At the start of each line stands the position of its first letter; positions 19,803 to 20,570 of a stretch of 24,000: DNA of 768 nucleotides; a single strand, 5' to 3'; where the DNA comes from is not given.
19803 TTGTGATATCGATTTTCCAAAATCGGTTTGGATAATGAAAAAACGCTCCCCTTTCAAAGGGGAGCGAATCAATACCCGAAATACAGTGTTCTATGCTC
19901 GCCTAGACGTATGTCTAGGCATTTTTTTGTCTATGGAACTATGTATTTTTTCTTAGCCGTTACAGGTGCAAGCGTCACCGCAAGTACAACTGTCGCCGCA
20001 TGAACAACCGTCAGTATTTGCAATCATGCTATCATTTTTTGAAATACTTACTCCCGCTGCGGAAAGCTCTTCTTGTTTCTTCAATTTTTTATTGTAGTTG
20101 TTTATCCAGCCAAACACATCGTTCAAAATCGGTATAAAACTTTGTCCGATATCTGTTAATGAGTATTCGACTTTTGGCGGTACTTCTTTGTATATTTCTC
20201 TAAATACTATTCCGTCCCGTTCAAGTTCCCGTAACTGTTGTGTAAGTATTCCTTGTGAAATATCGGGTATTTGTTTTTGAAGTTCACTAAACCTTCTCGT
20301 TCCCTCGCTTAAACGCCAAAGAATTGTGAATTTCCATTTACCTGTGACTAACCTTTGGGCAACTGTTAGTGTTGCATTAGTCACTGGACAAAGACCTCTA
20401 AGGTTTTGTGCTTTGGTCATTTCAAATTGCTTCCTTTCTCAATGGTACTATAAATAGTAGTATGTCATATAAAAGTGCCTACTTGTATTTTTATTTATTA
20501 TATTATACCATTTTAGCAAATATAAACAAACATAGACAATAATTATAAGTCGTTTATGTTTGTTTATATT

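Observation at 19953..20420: HxlR-family regulator fused to a metallothionein-like (CxCGDx)2CxC tail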

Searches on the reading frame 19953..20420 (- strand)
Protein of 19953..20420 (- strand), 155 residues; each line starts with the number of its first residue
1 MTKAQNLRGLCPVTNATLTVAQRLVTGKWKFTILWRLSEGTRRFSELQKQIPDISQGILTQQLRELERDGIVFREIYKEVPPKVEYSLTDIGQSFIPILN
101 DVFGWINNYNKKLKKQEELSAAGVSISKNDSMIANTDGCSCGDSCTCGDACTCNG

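Call 4: search_protein_families(library=pfam, proteins=[window:19953-20420:-], max_evalue=0.01)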
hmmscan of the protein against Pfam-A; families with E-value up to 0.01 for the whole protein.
window:19953-20420:- (155 aa): 2 families
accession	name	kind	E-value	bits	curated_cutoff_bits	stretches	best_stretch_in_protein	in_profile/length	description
PF01638.23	HxlR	-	4.8e-32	110.1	20.8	1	24-112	1-89/91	HxlR-like helix-turn-helix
PF03551.20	PadR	-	0.00028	21.3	27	1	43-94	18-71/75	Transcriptional regulator PadR-like family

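Call 5: search_protein_families(library=ncbifam, proteins=[window:19953-20420:-], max_evalue=0.01)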
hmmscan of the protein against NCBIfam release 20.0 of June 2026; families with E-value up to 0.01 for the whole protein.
window:19953-20420:- (155 aa): 2 families
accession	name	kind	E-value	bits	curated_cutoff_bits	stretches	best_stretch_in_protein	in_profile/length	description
NF047364.1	redox_TF_RrpB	exception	2.5e-25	88.8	175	1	20-110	9-104/105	MarR family transcription factor RrpB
NF047367.1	redox_TF_RrpA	exception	7e-21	74.4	185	1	13-108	3-99/101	MarR family transcription factor RrpA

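Call 6: find_homologous_proteins(query=window:19953-20420:-)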
Query window:19953-20420:- (155 aa): 6134 proteins with E <= 0.001 among 6170 candidates; the best 120 are listed.
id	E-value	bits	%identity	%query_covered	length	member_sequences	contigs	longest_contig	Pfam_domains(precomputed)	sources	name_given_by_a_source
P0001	2.5e-100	351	100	100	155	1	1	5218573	PF01638.24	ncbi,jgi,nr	ncbi:HxlR family transcriptional regulator [Sporomusa sp. KB1]|jgi:DNA-binding HxlR family transcrip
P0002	9.1e-100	349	99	100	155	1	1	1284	PF01638.24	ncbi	-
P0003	2.5e-91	321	91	100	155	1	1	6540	PF01638.24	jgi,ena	-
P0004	3.7e-88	311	88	100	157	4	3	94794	PF01638.24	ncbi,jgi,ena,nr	ncbi:MAG: HxlR-like helix-turn-helix [Firmicutes bacterium]|nr:HxlR-like helix-turn-helix [Bacillota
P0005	6.7e-84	297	85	100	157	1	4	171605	PF01638.24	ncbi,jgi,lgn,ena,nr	ncbi:MAG: HxlR-like helix-turn-helix [Firmicutes bacterium]|nr:HxlR-like helix-turn-helix [Bacillota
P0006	3.6e-78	279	81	100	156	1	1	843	PF01638.24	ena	-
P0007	1.2e-76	274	78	99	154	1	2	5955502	PF01638.24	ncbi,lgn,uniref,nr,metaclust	ncbi:winged helix-turn-helix transcriptional regulator [Sporomusa acidovorans]|uniref:HTH hxlR-type 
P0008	1.9e-65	237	69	99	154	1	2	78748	PF01638.24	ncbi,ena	-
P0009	2.1e-52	195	56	99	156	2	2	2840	PF01638.24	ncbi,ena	-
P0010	1.4e-46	176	69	72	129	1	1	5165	PF01638.24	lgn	-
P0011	1.2e-45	173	68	76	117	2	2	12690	PF01638.24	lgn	-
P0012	1.4e-45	173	71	70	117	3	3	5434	PF01638.24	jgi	jgi:DNA-binding HxlR family transcriptional regulator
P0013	7.4e-45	170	51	55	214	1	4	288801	PF01047.29,PF12840.14,PF01638.24,PF08461.17,PF03551.21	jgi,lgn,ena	jgi:DNA-binding HxlR family transcriptional regulator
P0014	1.1e-44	170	74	66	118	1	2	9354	PF01638.24,PF03551.21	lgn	-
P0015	8.1e-43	164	68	68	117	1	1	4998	PF01638.24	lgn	-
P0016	9.8e-43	164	65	73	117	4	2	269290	PF01638.24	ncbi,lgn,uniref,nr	ncbi:transcriptional regulator, HxlR family [Dendrosporobacter quercicolus]|uniref:Transcriptional r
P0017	5.2e-42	161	68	68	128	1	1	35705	PF01638.24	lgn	-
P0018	6.1e-42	161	66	72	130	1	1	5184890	PF01638.24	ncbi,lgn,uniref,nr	ncbi:winged helix-turn-helix transcriptional regulator [Sporomusa termitida]|uniref:HxlR-like helix-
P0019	9.4e-42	160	65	71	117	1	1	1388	PF01638.24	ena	-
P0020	1.7e-41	159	50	52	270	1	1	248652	PF01638.24,PF03551.21,PF01022.27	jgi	jgi:DNA-binding HxlR family transcriptional regulator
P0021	3.3e-39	152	-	-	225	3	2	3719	PF01638.24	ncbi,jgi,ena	-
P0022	9.8e-39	151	63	74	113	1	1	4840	PF01638.24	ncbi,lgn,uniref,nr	ncbi:helix-turn-helix domain-containing protein [Sporomusa sp.]|uniref:winged helix-turn-helix trans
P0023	2.4e-38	149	64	70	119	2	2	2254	PF01638.24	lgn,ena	-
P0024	3.9e-38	149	67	74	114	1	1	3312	PF01638.24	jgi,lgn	jgi:DNA-binding HxlR family transcriptional regulator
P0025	5.1e-38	148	67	74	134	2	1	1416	PF01638.24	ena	-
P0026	6.5e-38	148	65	74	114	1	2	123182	PF01638.24,PF03551.21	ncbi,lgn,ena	-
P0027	2.1e-37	146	63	74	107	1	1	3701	PF01638.24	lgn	-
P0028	2.6e-37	146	60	69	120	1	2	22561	PF01638.24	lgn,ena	-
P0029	3.1e-37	146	69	67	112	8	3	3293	PF01638.24,PF03551.21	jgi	jgi:DNA-binding HxlR family transcriptional regulator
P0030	4.4e-37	145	63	68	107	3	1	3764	PF01638.24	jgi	-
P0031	4.5e-37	145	59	79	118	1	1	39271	PF01638.24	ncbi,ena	-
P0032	6.5e-37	145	61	76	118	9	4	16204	PF01638.24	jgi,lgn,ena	-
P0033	6.6e-37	145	57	79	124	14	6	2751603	PF01638.24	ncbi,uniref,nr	ncbi:HTH-type transcriptional activator HxlR [Moorella thermoacetica]|uniref:HTH-type transcriptiona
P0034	6.7e-37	145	66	64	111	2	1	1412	PF01638.24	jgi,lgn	-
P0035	8.7e-37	144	63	74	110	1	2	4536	PF01638.24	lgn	-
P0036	9.5e-37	144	56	79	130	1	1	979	PF01638.24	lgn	-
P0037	1.4e-36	144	59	79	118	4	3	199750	PF01638.24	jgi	jgi:DNA-binding HxlR family transcriptional regulator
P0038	1.5e-36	143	62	70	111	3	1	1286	PF01638.24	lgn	-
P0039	2.5e-36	143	62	70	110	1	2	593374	PF01638.24,PF03551.21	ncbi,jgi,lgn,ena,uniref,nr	ncbi:helix-turn-helix transcriptional regulator|uniref:Transcriptional regulator, HxlR family n=1 Ta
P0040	2.7e-36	143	67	64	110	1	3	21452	PF01638.24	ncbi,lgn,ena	-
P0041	2.8e-36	143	67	64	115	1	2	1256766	PF01638.24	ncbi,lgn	ncbi:helix-turn-helix domain-containing protein [Paradesulfitobacterium aromaticivorans]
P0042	3.8e-36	142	67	70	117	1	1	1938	PF01638.24,PF01022.27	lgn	-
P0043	4.8e-36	142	65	66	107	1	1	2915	PF01638.24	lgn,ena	-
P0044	9.0e-36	141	63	76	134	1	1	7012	PF01638.24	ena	-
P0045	9.9e-36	141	61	70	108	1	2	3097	PF01638.24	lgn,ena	-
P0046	1.0e-35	141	61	74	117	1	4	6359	PF01638.24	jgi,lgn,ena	-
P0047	1.1e-35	141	61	68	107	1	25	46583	PF01638.24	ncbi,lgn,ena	-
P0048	1.2e-35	141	67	64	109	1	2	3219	PF01638.24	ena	-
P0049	1.2e-35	140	-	-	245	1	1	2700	PF01638.24,PF03551.21,PF13601.13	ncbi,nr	ncbi:MAG TPA: winged helix-turn-helix transcriptional regulator [Ktedonobacterales bacterium]|nr:win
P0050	1.5e-35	140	66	65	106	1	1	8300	PF01638.24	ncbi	ncbi:MAG: winged helix-turn-helix transcriptional regulator [Bacillota bacterium]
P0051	1.6e-35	140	68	61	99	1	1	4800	PF01638.24,PF01022.27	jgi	jgi:DNA-binding HxlR family transcriptional regulator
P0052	1.7e-35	140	61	70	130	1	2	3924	PF01638.24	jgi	-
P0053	2.0e-35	140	64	65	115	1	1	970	PF01638.24,PF03551.21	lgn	-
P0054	2.1e-35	140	62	70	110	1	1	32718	PF01638.24,PF03551.21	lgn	-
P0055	2.2e-35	140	61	70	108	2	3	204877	PF01638.24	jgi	jgi:DNA-binding HxlR family transcriptional regulator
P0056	2.4e-35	140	63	72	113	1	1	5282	PF01638.24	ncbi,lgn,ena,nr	ncbi:MAG: helix-turn-helix transcriptional regulator [Firmicutes bacterium]|nr:helix-turn-helix tran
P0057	2.5e-35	139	60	74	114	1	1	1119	PF01638.24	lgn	-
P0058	2.8e-35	139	61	70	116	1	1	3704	PF01638.24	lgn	-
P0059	3.2e-35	139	62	67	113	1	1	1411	PF01638.24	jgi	jgi:DNA-binding HxlR family transcriptional regulator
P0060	3.4e-35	139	61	74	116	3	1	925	PF01638.24,PF03551.21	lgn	-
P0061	5.0e-35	138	54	79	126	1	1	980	PF01638.24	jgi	jgi:DNA-binding HxlR family transcriptional regulator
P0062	7.6e-35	138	-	-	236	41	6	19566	PF01638.24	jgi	jgi:DNA-binding HxlR family transcriptional regulator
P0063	8.0e-35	138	63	74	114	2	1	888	PF01638.24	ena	-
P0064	1.2e-34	137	63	70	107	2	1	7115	PF01638.24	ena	-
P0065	1.3e-34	137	59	70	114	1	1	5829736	PF01638.24,PF03551.21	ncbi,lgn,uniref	ncbi:HTH-type transcriptional activator HxlR [Sporomusa rhizae]|uniref:winged helix-turn-helix trans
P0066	2.3e-34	136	63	61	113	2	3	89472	PF01638.24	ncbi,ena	-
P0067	2.3e-34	136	57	74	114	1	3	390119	PF01638.24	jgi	jgi:DNA-binding HxlR family transcriptional regulator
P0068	2.3e-34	136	65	62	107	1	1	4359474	PF01638.24,PF03551.21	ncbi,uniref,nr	ncbi:winged helix-turn-helix transcriptional regulator [Anaeroselena agilis]|uniref:Helix-turn-helix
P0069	3.1e-34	136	59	67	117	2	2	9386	PF01638.24,PF03551.21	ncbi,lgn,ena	-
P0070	3.7e-34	136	62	70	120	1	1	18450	PF01638.24,PF01022.27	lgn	-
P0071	3.7e-34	136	58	74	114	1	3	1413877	PF01638.24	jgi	jgi:DNA-binding HxlR family transcriptional regulator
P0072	3.8e-34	136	60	70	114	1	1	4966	PF01638.24,PF03551.21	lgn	-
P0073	6.8e-34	135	61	68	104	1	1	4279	PF01638.24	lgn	-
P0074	1.0e-33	134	63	64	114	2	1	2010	PF01638.24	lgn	-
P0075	1.1e-33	134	57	74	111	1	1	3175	PF01638.24,PF03551.21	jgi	-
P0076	1.2e-33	134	57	74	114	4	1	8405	PF01638.24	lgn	-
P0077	1.4e-33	134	60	66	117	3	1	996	PF01638.24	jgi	-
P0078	1.4e-33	134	64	65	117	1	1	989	PF01638.24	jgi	jgi:DNA-binding HxlR family transcriptional regulator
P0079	1.4e-33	134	60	68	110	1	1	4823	PF01638.24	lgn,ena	-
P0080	1.6e-33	134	61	64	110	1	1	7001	PF01638.24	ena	-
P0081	1.7e-33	133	63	64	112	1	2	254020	PF01638.24,PF03551.21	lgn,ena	-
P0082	2.4e-33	133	59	74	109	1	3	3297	PF01638.24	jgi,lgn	jgi:Predicted transcriptional regulators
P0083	2.8e-33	133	57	70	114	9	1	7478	PF01638.24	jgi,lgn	jgi:DNA-binding HxlR family transcriptional regulator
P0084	3.1e-33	133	59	66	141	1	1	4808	PF01638.24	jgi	jgi:DNA-binding HxlR family transcriptional regulator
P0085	3.3e-33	133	57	70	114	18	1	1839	PF01638.24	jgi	jgi:DNA-binding HxlR family transcriptional regulator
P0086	3.4e-33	133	60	68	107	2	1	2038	PF01638.24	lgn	-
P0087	3.7e-33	132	60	63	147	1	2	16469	PF01638.24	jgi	jgi:DNA-binding HxlR family transcriptional regulator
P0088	3.9e-33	132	59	68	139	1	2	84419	PF01638.24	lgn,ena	-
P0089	4.1e-33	132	59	72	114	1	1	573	PF01638.24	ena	-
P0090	6.8e-33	132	61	63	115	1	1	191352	PF01638.24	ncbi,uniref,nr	ncbi:helix-turn-helix domain-containing protein [Clostridium sp. DJ247]|uniref:winged helix-turn-hel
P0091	7.1e-33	131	56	79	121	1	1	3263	PF01638.24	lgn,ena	-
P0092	1.2e-32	131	57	70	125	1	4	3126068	PF01638.24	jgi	jgi:DNA-binding HxlR family transcriptional regulator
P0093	1.4e-32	131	62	65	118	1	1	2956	PF01638.24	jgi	jgi:DNA-binding HxlR family transcriptional regulator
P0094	1.5e-32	130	57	70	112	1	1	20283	PF01638.24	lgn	-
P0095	1.6e-32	130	56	70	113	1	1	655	PF12840.14,PF01638.24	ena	-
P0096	1.6e-32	130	61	66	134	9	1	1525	PF01638.24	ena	-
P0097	3.0e-32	129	57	74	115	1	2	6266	PF01638.24,PF25213.2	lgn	-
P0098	5.5e-32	129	58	69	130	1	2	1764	PF01638.24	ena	-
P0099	5.6e-32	129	58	69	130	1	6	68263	PF01638.24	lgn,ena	-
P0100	6.0e-32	128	58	63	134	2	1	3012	PF01638.24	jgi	jgi:DNA-binding HxlR family transcriptional regulator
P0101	6.0e-32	128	58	69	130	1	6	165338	PF01638.24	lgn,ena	-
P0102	6.1e-32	128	58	63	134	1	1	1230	PF01638.24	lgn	-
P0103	6.6e-32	128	59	66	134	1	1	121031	PF01638.24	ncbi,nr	ncbi:MAG TPA: helix-turn-helix domain-containing protein [Clostridia bacterium]|nr:helix-turn-helix 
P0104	9.1e-32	128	60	66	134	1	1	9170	PF01638.24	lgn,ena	-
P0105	1.2e-31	127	57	63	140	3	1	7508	PF01638.24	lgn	-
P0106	1.7e-31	127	58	72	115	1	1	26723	PF01638.24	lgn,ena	-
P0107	1.7e-31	127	61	66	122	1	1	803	PF01638.24,PF03551.21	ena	-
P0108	2.0e-31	127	58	67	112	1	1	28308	PF01638.24,PF03551.21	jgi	jgi:DNA-binding HxlR family transcriptional regulator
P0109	2.0e-31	127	56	67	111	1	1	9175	PF01638.24,PF03551.21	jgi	jgi:DNA-binding HxlR family transcriptional regulator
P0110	2.1e-31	127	54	72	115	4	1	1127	PF01638.24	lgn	-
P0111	2.6e-31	126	58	67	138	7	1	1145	PF01638.24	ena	-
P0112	2.7e-31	126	57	69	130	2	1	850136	PF01638.24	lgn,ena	-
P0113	2.9e-31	126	56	72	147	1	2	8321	PF01638.24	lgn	-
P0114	3.3e-31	126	53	74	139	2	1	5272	PF01638.24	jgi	jgi:DNA-binding HxlR family transcriptional regulator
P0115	3.6e-31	126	54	67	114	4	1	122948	PF01638.24,PF03551.21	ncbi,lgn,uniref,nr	ncbi:HxlR family transcriptional regulator [Thermincola ferriacetica]|uniref:HxlR family transcripti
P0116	3.6e-31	126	53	72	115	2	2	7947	PF01638.24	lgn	-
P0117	4.2e-31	126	56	72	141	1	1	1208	PF01638.24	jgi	jgi:DNA-binding HxlR family transcriptional regulator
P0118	4.3e-31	126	57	64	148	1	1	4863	PF01638.24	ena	-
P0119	4.8e-31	126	58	66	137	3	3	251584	PF01638.24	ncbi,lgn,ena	-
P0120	5.4e-31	125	51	72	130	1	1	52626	PF01638.24,PF03551.21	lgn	-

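Call 12: find_encoding_contigs(protein=P0007, flank=8000, max_places=3)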
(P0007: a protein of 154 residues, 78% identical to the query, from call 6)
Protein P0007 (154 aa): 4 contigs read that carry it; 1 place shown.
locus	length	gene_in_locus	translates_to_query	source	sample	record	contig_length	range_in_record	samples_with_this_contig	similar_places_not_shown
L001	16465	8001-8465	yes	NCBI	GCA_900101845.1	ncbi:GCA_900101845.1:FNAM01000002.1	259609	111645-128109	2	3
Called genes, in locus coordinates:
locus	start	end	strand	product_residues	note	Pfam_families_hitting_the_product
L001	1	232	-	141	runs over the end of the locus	PF02472:ExbD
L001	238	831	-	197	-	PF01618:MotA_ExbB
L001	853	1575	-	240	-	PF03544:TonB_C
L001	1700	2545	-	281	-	PF02749:QRPTase_N, PF01729:QRPTase_C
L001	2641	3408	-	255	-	PF01980:TrmO_N, PF02663:FmdE (weak)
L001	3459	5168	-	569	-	PF06472:ABC_membrane_2, PF05992:SbmA_BacA, PF00005:ABC_tran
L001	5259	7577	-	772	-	PF07715:Plug, PF00593:TonB_dep_Rec_b-barrel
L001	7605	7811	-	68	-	PF00403:HMA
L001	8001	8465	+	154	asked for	PF01638:HxlR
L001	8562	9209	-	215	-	PF01081:Aldolase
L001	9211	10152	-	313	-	PF00294:PfkB, PF08543:Phos_pyr_kin (weak)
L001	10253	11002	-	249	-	-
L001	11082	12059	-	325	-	PF03812:KdgT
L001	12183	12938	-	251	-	PF00106:adh_short, PF08659:KR (weak), PF13561:adh_short_C2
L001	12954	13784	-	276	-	PF04962:KduI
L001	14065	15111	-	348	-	PF01381:HTH_3 (weak), PF12844:HTH_19 (faint), PF00356:LacI, PF00532:Peripla_BP_1, PF13407:Peripla_BP_4, PF13377:Peripla_BP_3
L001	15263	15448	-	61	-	-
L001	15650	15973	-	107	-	-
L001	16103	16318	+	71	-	-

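Call 13: find_encoding_contigs(protein=P0008, flank=8000, max_places=3)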
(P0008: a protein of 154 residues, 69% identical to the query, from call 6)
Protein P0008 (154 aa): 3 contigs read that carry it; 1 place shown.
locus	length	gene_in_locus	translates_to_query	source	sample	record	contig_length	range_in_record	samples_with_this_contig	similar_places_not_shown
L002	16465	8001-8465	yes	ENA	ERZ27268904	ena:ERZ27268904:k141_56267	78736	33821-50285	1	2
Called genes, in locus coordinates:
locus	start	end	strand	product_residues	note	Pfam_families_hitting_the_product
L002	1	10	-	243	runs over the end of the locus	PF04016:DUF364 (weak)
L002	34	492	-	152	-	PF00583:Acetyltransf_1, PF13673:Acetyltransf_10 (weak), PF13508:Acetyltransf_7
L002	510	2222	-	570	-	PF06472:ABC_membrane_2, PF05992:SbmA_BacA, PF00005:ABC_tran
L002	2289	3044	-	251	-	PF01980:TrmO_N, PF02663:FmdE (weak)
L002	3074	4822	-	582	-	PF06472:ABC_membrane_2, PF05992:SbmA_BacA, PF00005:ABC_tran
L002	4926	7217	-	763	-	PF07715:Plug, PF00593:TonB_dep_Rec_b-barrel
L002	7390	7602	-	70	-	PF00403:HMA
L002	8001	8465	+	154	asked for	PF01638:HxlR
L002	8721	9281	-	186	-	PF14512:TM1586_NiRdase (faint), PF00881:Nitroreductase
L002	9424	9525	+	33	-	-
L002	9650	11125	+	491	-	PF00773:RNB, PF18614:RNase_II_C_S1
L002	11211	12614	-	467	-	PF02878:PGM_PMM_I, PF02879:PGM_PMM_II, PF02880:PGM_PMM_III, PF00408:PGM_PMM_IV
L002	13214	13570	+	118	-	PF09394:Inhibitor_I42 (weak)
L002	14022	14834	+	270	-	PF00696:AA_kinase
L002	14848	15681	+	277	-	PF00696:AA_kinase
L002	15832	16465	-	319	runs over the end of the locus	PF03631:Virul_fac_BrkB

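Call 14: find_encoding_contigs(protein=P0005, flank=8000, max_places=3)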
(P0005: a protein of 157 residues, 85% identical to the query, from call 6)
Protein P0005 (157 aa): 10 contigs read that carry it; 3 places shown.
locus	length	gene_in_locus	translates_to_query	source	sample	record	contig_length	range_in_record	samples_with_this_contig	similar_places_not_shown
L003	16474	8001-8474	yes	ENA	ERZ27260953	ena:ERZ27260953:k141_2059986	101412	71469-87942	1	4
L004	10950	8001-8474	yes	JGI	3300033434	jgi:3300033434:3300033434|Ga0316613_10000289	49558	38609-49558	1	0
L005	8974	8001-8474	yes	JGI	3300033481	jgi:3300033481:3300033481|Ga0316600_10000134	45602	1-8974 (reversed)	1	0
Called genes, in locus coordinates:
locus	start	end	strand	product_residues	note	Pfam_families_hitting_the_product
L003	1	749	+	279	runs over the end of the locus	PF01522:Polysacc_deac_1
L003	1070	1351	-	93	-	PF12728:HTH_17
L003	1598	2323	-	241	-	PF03544:TonB_C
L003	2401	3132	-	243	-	PF04016:DUF364 (weak)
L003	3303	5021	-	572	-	PF06472:ABC_membrane_2, PF05992:SbmA_BacA, PF00005:ABC_tran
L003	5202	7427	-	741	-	PF07715:Plug, PF00593:TonB_dep_Rec_b-barrel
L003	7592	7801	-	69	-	PF00403:HMA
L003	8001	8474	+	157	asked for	PF01638:HxlR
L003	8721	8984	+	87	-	PF01592:NifU_N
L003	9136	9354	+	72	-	-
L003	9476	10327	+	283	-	PF01656:CbiA, PF10609:ParA (faint), PF13614:AAA_31 (faint), PF00037:Fer4 (faint), PF12837:Fer4_6 (faint), PF13187:Fer4_9 (weak)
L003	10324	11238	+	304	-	PF01656:CbiA, PF10609:ParA (faint), PF13614:AAA_31 (faint), PF13187:Fer4_9 (faint), PF12838:Fer4_7 (faint), PF00037:Fer4 (faint), PF12797:Fer4_2 (faint), PF12837:Fer4_6 (faint)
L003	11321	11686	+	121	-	PF02579:Nitro_FeMo-Co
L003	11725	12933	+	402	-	PF10609:ParA, PF01656:CbiA, PF02374:ArsA_ATPase (weak), PF09140:MipZ (weak), PF13614:AAA_31, PF02579:Nitro_FeMo-Co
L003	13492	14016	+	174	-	PF04143:Sulf_transp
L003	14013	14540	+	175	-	PF20398:DUF6691 (weak), PF04143:Sulf_transp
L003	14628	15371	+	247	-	PF00753:Lactamase_B, PF12706:Lactamase_B_2 (weak)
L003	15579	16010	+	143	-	-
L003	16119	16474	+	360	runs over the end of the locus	PF00994:MoCF_biosynth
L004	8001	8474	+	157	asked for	PF01638:HxlR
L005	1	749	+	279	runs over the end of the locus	PF01522:Polysacc_deac_1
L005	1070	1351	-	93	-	PF12728:HTH_17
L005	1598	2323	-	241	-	PF03544:TonB_C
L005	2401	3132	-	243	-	PF04016:DUF364 (weak)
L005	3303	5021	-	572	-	PF06472:ABC_membrane_2, PF05992:SbmA_BacA, PF00005:ABC_tran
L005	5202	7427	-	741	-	PF07715:Plug, PF00593:TonB_dep_Rec_b-barrel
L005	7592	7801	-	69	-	PF00403:HMA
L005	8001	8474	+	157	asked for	PF01638:HxlR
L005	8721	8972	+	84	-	?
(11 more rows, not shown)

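Call 29: search_protein_families(library=pfam, proteins=[L001:2641-3408:-, L003:2401-3132:-], max_evalue=1)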
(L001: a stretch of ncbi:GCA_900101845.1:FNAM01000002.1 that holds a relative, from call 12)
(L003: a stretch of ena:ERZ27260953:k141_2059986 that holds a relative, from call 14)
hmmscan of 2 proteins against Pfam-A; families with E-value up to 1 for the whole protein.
L001:2641-3408:- (255 aa): 3 families
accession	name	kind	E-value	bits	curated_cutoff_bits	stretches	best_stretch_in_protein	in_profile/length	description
PF01980.22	TrmO_N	-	1.5e-28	99.8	26.8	1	22-120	12-113/116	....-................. O N-terminal domain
PF02663.19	FmdE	-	5.8e-07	30.1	22.9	1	149-204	2-58/133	FmdE, Molybdenum formylmethanofuran dehydrogenase operon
PF15487.11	FAM220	-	0.19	11.8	27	1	14-62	128-177/271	FAM220 family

L003:2401-3132:- (243 aa): 1 family
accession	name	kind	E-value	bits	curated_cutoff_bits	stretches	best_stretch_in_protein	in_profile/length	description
PF04016.18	DUF364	-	9.2e-07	29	23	1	138-214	9-82/147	Putative heavy-metal chelation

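Call 32: find_encoding_contigs(protein=P0009, flank=8000, max_places=3)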
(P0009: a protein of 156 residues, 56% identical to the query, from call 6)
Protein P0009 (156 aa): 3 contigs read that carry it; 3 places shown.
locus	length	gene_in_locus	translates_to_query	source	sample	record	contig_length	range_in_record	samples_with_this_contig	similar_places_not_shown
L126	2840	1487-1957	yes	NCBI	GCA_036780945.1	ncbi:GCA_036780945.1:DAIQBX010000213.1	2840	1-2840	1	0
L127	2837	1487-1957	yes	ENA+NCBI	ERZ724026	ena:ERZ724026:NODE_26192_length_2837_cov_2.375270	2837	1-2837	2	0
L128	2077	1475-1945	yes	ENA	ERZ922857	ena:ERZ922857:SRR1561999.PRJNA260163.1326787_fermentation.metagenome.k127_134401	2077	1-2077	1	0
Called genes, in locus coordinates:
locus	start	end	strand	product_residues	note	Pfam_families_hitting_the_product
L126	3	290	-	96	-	?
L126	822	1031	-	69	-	PF00403:HMA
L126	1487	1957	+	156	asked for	PF01638:HxlR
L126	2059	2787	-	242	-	-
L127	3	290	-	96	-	?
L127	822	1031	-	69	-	PF00403:HMA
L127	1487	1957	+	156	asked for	PF01638:HxlR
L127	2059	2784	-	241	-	PF13103:TonB_2, PF03544:TonB_C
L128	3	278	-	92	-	?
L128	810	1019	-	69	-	PF00403:HMA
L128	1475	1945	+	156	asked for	PF01638:HxlR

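Call 33: find_encoding_contigs(protein=P0004, flank=8000, max_places=2)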
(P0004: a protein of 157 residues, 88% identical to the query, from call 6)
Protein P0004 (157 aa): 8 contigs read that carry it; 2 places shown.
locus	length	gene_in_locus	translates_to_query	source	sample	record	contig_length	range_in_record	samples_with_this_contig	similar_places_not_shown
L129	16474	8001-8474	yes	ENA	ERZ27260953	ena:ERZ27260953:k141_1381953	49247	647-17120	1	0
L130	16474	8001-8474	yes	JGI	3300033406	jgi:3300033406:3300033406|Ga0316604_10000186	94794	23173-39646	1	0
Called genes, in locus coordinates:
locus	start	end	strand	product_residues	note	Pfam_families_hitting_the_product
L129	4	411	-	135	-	PF02472:ExbD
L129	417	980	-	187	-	PF01618:MotA_ExbB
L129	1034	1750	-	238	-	PF03544:TonB_C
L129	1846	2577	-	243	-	PF04016:DUF364 (weak)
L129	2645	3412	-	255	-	PF01980:TrmO_N, PF02663:FmdE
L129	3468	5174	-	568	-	PF06472:ABC_membrane_2, PF05992:SbmA_BacA, PF00005:ABC_tran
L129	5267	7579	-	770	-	PF07715:Plug, PF00593:TonB_dep_Rec_b-barrel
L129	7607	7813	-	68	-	PF00403:HMA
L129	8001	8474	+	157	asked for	PF01638:HxlR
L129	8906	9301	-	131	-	PF01638:HxlR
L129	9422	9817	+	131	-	PF01243:PNPOx_N, PF12900:Pyridox_ox_2 (weak), PF16242:Pyrid_ox_like (weak)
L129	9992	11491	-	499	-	PF07555:NAGidase, PF21774:NagJ_C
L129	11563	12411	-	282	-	PF07885:Ion_trans_2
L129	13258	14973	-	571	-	PF02203:TarH, PF12729:4HB_MCP_1, PF00672:HAMP (weak), PF00015:MCPsignal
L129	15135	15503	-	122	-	PF00861:Ribosomal_L18p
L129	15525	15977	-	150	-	PF13690:CheX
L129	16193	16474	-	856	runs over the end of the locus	PF08495:FIST, PF10442:FIST_C, PF08448:PAS_4 (weak), PF17853:GGDEF_2 (weak), PF13556:HTH_30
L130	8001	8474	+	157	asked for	PF01638:HxlR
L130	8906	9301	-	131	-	PF01638:HxlR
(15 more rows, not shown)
